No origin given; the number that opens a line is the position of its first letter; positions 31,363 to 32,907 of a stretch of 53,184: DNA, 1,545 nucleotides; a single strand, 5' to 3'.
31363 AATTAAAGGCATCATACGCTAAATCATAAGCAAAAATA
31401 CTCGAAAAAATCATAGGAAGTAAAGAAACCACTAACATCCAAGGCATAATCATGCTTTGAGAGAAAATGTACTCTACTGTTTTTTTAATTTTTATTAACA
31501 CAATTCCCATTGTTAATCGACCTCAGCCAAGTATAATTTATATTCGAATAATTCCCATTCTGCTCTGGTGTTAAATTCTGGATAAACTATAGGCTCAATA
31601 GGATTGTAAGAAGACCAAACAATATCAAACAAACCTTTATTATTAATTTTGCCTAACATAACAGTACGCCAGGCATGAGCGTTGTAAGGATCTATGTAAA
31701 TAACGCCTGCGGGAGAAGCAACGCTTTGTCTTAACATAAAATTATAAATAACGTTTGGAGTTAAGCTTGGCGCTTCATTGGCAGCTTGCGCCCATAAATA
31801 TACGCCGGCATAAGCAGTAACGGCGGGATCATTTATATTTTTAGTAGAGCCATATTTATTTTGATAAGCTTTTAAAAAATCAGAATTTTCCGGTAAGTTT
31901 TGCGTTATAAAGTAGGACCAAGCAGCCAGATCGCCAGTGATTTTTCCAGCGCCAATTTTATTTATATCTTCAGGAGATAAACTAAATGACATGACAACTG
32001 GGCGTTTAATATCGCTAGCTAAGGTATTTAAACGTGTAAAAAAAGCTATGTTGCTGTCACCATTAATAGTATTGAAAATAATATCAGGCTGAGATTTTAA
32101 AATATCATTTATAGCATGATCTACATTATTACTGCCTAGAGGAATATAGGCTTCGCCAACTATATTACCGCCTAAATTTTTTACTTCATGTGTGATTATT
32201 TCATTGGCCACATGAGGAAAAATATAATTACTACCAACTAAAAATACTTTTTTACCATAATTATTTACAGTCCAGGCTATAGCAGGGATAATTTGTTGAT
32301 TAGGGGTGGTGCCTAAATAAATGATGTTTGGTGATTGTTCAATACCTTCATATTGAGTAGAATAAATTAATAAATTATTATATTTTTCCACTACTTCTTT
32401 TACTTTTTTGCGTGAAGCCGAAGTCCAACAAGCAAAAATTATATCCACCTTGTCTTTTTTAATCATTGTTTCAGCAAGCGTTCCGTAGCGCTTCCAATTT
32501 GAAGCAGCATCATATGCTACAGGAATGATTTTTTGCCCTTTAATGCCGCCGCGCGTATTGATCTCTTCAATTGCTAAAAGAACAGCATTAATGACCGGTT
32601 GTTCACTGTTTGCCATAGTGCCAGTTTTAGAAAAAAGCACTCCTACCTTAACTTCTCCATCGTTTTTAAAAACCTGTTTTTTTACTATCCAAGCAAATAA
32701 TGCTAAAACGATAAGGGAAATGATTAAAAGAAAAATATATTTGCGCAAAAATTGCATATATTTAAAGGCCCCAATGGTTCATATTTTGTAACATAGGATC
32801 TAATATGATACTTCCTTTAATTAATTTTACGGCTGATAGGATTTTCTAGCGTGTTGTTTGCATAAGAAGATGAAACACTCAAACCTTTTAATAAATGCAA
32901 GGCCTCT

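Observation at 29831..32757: Orphan UrtA/AmiC-like binding protein translationally coupled to a Cache-type adenylate cyclase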

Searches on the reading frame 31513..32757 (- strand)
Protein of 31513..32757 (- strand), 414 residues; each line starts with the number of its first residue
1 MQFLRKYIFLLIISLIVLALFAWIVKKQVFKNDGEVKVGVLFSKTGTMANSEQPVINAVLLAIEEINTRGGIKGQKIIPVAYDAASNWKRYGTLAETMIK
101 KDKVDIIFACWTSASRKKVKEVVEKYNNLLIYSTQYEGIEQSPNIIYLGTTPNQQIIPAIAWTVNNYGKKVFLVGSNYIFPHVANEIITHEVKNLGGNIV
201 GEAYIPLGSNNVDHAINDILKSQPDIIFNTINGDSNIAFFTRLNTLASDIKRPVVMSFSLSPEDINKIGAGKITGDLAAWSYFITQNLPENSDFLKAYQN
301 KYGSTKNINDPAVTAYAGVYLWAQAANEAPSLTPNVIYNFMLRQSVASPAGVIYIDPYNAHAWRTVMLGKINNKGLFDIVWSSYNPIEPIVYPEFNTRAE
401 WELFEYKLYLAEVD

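Call 3: search_protein_families(library=pfam, proteins=[window:31513-32757:-], max_evalue=0.01)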
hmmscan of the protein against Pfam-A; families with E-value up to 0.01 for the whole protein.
window:31513-32757:- (414 aa): 3 families
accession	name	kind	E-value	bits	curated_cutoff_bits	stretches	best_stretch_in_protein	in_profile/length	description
PF13433.12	Peripla_BP_5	-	3.4e-131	438.1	27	1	36-396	1-361/363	Periplasmic binding protein domain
PF13458.12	Peripla_BP_6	-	2.7e-66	225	31.7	1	35-375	1-342/343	Periplasmic binding protein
PF01094.35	ANF_receptor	-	5.6e-08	32.7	25.4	1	57-330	4-294/353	Receptor family ligand binding region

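Call 4: search_protein_families(library=ncbifam, proteins=[window:31513-32757:-], max_evalue=0.01)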
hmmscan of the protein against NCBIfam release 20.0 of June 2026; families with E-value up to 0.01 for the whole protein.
window:31513-32757:- (414 aa): 3 families
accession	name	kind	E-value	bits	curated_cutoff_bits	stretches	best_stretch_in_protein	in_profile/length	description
TIGR03407.1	urea_ABC_UrtA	exception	5.2e-119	397.3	492.75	1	36-392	1-360/361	urea ABC transporter substrate-binding protein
TIGR03669.1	urea_ABC_arch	equivalog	5.9e-63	213.1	494.8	1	36-378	1-343/375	urea ABC transporter substrate-binding protein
NF011933.0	PRK15404.1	subfamily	1.5e-11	44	477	1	20-353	13-342/370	high-affinity branched-chain amino acid ABC transporter substrate-binding protein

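Call 5: search_solved_structures(query=window:31513-32757:-, max_evalue=0.00001, show_alignments=3)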
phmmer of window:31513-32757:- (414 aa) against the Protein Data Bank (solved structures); distinct sequences matched with E-value up to 0.00001: 11.
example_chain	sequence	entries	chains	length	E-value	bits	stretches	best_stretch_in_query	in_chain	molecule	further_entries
8tg1_A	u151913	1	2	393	1.6e-100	340.3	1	31-392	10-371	Extracellular ligand-binding receptor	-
8hic_A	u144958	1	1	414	7.1e-75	255.8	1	33-397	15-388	Putative urea ABC transporter, substrate binding protein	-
7s6f_A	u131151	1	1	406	9.2e-75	255.5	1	33-397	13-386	Putative urea ABC transporter, urea binding protein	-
7s6e_A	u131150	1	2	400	8.7e-74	252.2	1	32-397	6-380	Urea ABC transporter, periplasmic urea-binding protein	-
1pea_A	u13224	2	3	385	5.4e-56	193.7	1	37-402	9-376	AMIDASE OPERON | AMIC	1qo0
1qnl_A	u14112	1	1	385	2.7e-55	191.4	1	37-402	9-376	ALIPHATIC AMIDASE EXPRESSION-REGULATING PROTEIN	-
4ey3_A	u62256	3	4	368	5.8e-12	48.6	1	35-385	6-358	Twin-arginine translocation pathway signal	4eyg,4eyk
4evs_A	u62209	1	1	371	8.6e-11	44.8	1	35-372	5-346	PUTATIVE ABC TRANSPORTER SUBUNIT, SUBSTRATE-BINDING COMPONENT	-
4f06_A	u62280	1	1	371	3e-09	39.7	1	84-371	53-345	Extracellular ligand-binding receptor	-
4gnr_A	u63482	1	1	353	2.5e-06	30.1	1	35-330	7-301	ABC transporter substrate-binding protein-branched chain amino acid transport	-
3sg0_A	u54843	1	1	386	6.8e-06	28.7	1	29-324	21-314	Extracellular ligand-binding receptor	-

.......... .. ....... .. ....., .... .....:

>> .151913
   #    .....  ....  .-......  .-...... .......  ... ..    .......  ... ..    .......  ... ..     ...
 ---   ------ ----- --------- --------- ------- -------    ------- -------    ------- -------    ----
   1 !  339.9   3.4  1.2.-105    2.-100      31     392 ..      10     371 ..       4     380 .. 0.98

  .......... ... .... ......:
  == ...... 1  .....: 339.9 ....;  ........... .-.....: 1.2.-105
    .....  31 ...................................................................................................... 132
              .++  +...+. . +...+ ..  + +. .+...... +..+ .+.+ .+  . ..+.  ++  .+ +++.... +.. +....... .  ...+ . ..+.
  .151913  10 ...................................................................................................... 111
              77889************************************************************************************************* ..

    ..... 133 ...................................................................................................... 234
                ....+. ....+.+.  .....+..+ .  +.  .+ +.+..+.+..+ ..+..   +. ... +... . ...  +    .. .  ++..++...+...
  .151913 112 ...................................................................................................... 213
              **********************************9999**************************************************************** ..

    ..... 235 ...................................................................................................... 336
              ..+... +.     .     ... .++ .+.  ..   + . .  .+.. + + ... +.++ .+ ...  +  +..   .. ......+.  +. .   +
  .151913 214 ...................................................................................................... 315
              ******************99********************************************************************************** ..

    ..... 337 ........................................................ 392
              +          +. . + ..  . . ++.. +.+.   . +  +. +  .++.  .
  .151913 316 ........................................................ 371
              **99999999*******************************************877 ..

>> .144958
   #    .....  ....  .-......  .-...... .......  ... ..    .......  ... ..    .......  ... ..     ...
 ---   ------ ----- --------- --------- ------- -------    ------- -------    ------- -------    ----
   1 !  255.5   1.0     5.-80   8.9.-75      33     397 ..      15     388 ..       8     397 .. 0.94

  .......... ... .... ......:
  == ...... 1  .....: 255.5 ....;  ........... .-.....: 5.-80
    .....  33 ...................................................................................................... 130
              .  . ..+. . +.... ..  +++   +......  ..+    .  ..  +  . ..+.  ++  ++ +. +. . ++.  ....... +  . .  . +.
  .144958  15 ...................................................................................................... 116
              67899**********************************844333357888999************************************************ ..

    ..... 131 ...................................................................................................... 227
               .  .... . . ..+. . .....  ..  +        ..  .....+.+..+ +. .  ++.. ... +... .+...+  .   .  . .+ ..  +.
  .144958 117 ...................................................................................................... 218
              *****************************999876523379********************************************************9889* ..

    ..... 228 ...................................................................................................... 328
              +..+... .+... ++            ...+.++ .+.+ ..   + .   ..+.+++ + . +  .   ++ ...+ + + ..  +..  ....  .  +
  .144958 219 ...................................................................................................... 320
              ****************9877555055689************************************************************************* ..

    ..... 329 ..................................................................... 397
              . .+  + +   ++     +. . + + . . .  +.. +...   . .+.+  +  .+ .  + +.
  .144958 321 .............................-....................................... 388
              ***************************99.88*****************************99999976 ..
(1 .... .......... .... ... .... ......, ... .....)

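Call 9: find_homologous_proteins(query=window:31513-32757:-, max_evalue=1e-30)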
Query window:31513-32757:- (414 aa): 3413 proteins with E <= 1e-30 among 8000 candidates; the best 120 are listed.
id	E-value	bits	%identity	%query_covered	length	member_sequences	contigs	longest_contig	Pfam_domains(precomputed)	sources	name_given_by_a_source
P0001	1.4e-274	928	100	100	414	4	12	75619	PF01094.35,PF13433.13,PF13458.13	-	-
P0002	5.6e-168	577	61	97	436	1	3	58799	PF01094.35,PF13433.13,PF13458.13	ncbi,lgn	-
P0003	6.4e-168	577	64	97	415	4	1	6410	PF01094.35,PF13433.13,PF13458.13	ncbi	-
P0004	9.0e-168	577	65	91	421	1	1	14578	PF01094.35,PF13433.13,PF13458.13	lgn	-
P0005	2.7e-164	565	59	98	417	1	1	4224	PF01094.35,PF13433.13,PF13458.13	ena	-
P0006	1.7e-163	563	61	98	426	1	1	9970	PF01094.35,PF13433.13,PF13458.13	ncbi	-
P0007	2.1e-163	562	63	92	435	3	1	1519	PF01094.35,PF13433.13,PF13458.13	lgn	-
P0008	3.7e-163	561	60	98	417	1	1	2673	PF01094.35,PF13433.13,PF13458.13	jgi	jgi:urea transport system substrate-binding protein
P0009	2.5e-158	546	62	91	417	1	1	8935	PF01094.35,PF13433.13,PF13458.13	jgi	jgi:urea transport system substrate-binding protein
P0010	5.0e-157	541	60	92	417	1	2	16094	PF01094.35,PF13433.13,PF13458.13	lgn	-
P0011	3.1e-156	539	59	99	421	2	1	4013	PF01094.35,PF13433.13,PF13458.13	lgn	-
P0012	9.0e-155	534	61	92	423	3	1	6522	PF01094.35,PF13433.13,PF13458.13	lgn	-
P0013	4.2e-151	522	58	99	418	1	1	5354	PF13433.13,PF13458.13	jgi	jgi:urea transport system substrate-binding protein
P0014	4.8e-151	522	59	94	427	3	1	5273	PF01094.35,PF13433.13,PF13458.13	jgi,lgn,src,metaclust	metaclust:\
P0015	6.6e-151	521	57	98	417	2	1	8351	PF01094.35,PF13433.13,PF13458.13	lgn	-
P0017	7.9e-149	514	57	98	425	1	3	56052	PF01094.35,PF13433.13,PF13458.13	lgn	-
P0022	1.0e-144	501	57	99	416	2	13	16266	PF01094.35,PF13433.13,PF13458.13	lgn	-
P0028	3.8e-134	466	55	97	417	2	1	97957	PF01094.35,PF13433.13,PF13458.13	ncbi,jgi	jgi:urea transport system substrate-binding protein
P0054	8.3e-121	422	50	98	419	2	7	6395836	PF01094.35,PF13433.13,PF13458.13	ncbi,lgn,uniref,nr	ncbi:urea ABC transporter substrate-binding protein [Anabaena cylindrica FACHB-243]|uniref:Urea-bind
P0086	8.2e-119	415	45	97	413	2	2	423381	PF01094.35,PF13433.13,PF13458.13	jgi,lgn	jgi:urea transport system substrate-binding protein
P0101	2.8e-118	414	47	99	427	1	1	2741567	PF01094.35,PF13433.13,PF13458.13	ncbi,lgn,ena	-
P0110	1.1e-117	412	48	95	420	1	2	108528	PF01094.35,PF13433.13,PF13458.13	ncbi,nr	ncbi:MAG: urea ABC transporter substrate-binding protein [Anaerolineae bacterium]|nr:urea ABC transp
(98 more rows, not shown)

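Call 10: find_encoding_contigs(protein=P0001, flank=6000, max_places=4)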
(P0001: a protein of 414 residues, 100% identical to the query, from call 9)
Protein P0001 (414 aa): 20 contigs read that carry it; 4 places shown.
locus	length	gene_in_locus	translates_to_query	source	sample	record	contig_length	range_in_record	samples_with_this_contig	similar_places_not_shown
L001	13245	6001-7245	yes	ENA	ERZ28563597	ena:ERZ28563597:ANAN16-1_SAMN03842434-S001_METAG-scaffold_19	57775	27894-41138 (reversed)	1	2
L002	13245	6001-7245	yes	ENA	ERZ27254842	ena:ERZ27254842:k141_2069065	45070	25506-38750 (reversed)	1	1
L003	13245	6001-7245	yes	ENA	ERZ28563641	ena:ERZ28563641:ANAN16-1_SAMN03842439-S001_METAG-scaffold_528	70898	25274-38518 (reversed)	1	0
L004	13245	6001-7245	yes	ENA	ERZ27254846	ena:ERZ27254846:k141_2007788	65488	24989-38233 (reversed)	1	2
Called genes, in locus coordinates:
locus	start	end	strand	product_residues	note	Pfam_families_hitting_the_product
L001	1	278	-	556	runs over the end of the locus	PF00023:Ank (faint), PF13606:Ank_3 (faint), PF13857:Ank_5 (faint), PF12796:Ank_2, PF13637:Ank_4, PF12796:Ank_2 (weak)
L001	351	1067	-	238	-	PF13302:Acetyltransf_3, PF00583:Acetyltransf_1, PF13673:Acetyltransf_10, PF13508:Acetyltransf_7, PF08445:FR47 (weak)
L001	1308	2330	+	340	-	PF01073:3Beta_HSD, PF01370:Epimerase, PF04321:RmlD_sub_bind (faint), PF07993:NAD_binding_4, PF13460:NAD_binding_10 (weak), PF16363:GDP_Man_Dehyd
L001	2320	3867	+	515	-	PF01676:Metalloenzyme, PF06415:iPGM_N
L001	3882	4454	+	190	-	-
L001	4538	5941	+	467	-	PF22694:CtpB_N-like, PF00595:PDZ, PF13180:PDZ_2 (weak), PF17820:PDZ_6, PF03572:Peptidase_S41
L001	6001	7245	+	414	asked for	PF13433:Peripla_BP_5, PF13458:Peripla_BP_6, PF01094:ANF_receptor (weak)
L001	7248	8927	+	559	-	PF02743:dCache_1 (weak), PF00211:Guanylate_cyc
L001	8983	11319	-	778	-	PF10412:TrwB_AAD_bind (faint), PF12696:TraG-D_C (weak)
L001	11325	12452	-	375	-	PF23127:DotM_C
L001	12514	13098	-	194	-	PF09475:Dot_icm_IcmQ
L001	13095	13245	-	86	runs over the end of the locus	-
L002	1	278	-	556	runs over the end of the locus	PF00023:Ank (faint), PF13606:Ank_3 (faint), PF13857:Ank_5 (faint), PF12796:Ank_2, PF13637:Ank_4, PF12796:Ank_2 (weak)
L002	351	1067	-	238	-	PF13302:Acetyltransf_3, PF00583:Acetyltransf_1, PF13673:Acetyltransf_10, PF13508:Acetyltransf_7, PF08445:FR47 (weak)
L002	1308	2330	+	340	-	PF01073:3Beta_HSD, PF01370:Epimerase, PF04321:RmlD_sub_bind (faint), PF07993:NAD_binding_4, PF13460:NAD_binding_10 (weak), PF16363:GDP_Man_Dehyd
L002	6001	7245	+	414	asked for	PF13433:Peripla_BP_5, PF13458:Peripla_BP_6, PF01094:ANF_receptor (weak)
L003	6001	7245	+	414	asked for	PF13433:Peripla_BP_5, PF13458:Peripla_BP_6, PF01094:ANF_receptor (weak)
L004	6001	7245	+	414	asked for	PF13433:Peripla_BP_5, PF13458:Peripla_BP_6, PF01094:ANF_receptor (weak)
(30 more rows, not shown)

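Call 11: find_encoding_contigs(protein=P0002, flank=8000, max_places=3)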
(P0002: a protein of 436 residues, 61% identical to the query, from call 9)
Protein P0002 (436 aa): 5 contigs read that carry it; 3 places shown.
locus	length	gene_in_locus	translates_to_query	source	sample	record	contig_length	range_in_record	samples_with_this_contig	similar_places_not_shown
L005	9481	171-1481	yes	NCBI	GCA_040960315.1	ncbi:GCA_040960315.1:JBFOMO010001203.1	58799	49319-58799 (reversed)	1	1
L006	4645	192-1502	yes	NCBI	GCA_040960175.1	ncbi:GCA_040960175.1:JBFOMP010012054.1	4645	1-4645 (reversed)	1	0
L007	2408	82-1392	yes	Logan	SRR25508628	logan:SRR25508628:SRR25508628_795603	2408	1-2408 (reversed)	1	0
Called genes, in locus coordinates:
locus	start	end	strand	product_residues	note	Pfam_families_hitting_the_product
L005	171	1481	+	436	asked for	PF13433:Peripla_BP_5, PF13458:Peripla_BP_6, PF01094:ANF_receptor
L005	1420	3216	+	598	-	PF00211:Guanylate_cyc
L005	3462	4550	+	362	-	PF00140:Sigma70_r1_2, PF04542:Sigma70_r2, PF04539:Sigma70_r3, PF04545:Sigma70_r4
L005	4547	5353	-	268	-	PF00215:OMPdecase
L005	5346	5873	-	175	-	PF00156:Pribosyltran, PF14681:UPRTase (weak)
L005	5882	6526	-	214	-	PF01386:Ribosomal_L25p, PF14693:Ribosomal_TL5_C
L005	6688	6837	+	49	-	-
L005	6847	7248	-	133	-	PF01220:DHquinase_II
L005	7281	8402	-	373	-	PF00465:Fe-ADH, PF13685:Fe-ADH_2, PF01761:DHQ_synthase, PF24621:DHQS_C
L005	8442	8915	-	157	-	PF01202:SKI, PF13238:AAA_18 (weak)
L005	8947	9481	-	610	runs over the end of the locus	PF13522:GATase_6, PF13537:GATase_7, PF01380:SIS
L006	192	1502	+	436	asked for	PF13433:Peripla_BP_5, PF13458:Peripla_BP_6, PF01094:ANF_receptor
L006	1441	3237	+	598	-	PF00211:Guanylate_cyc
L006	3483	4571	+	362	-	PF00140:Sigma70_r1_2, PF04542:Sigma70_r2, PF04539:Sigma70_r3, PF04545:Sigma70_r4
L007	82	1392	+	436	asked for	PF13433:Peripla_BP_5, PF13458:Peripla_BP_6, PF01094:ANF_receptor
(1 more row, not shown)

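Call 12: find_encoding_contigs(protein=P0054, flank=8000, max_places=2)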
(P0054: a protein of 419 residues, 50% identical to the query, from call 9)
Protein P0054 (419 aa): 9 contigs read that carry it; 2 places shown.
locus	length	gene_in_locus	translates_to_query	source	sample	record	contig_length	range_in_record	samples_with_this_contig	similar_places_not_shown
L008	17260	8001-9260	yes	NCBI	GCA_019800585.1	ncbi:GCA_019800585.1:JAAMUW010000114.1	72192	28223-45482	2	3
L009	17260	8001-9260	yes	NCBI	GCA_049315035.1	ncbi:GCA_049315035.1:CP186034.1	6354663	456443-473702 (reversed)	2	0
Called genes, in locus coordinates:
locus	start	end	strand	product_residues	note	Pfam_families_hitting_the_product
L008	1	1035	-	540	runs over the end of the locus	PF00082:Peptidase_S8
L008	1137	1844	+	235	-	PF00834:Ribul_P_3_epim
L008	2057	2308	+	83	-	PF07878:RHH_5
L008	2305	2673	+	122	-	-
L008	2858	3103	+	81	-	-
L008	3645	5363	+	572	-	PF00753:Lactamase_B, PF19583:ODP, PF00258:Flavodoxin_1 (weak), PF01613:Flavin_Reduct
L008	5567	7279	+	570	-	PF19583:ODP, PF00258:Flavodoxin_1, PF01613:Flavin_Reduct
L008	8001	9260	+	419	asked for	PF13433:Peripla_BP_5, PF13458:Peripla_BP_6, PF01094:ANF_receptor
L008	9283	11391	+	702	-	PF02743:dCache_1, PF00672:HAMP, PF00512:HisKA (faint), PF02518:HATPase_c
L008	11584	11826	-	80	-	-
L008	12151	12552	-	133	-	PF01850:PIN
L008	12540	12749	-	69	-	PF10047:DUF2281 (weak)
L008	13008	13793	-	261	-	-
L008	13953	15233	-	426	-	PF02403:Seryl_tRNA_N, PF00587:tRNA-synt_2b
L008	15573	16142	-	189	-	PF12263:DUF3611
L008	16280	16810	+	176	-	PF12046:CCB1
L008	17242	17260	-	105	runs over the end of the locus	PF11352:DUF3155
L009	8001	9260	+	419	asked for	PF13433:Peripla_BP_5, PF13458:Peripla_BP_6, PF01094:ANF_receptor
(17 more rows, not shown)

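Call 13: find_encoding_contigs(protein=P0028, flank=8000, max_places=2)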
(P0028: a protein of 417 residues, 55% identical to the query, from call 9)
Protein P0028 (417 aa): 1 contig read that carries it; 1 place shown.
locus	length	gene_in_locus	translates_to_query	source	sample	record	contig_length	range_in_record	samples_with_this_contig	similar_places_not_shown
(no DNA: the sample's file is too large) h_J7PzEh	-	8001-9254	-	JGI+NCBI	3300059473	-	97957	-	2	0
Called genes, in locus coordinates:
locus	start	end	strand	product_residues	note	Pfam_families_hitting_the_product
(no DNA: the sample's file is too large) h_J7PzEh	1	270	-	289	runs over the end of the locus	PF00510:COX3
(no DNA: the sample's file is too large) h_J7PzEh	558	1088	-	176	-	PF04442:CtaG_Cox11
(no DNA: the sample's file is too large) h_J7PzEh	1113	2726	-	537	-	PF00115:COX1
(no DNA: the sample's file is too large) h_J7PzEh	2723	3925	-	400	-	PF02790:COX2_TM, PF00116:COX2, PF00034:Cytochrom_C (faint), PF13442:Cytochrome_CBB3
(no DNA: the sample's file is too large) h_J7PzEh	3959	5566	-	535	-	PF00034:Cytochrom_C (faint), PF22113:Mtrc-MtrF_II-IV_dom (faint), PF13442:Cytochrome_CBB3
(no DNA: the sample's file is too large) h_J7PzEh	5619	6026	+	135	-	PF00355:Rieske, PF13806:Rieske_2, PF22543:Rieske_4 (weak)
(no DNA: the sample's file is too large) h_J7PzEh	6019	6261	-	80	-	-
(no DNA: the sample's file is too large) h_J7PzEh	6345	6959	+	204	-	PF01810:LysE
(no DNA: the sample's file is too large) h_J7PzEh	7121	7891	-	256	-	PF23023:Anti-Pycsar_Apyc1, PF00753:Lactamase_B, PF12706:Lactamase_B_2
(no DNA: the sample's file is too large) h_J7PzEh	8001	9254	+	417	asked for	PF13433:Peripla_BP_5, PF13458:Peripla_BP_6, PF01094:ANF_receptor (weak)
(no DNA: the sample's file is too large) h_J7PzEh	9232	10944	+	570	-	PF00211:Guanylate_cyc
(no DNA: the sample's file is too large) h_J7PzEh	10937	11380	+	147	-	PF00027:cNMP_binding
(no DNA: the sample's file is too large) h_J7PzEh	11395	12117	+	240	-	PF00902:TatC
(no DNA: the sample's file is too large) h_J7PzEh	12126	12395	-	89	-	-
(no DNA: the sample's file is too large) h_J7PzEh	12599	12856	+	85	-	-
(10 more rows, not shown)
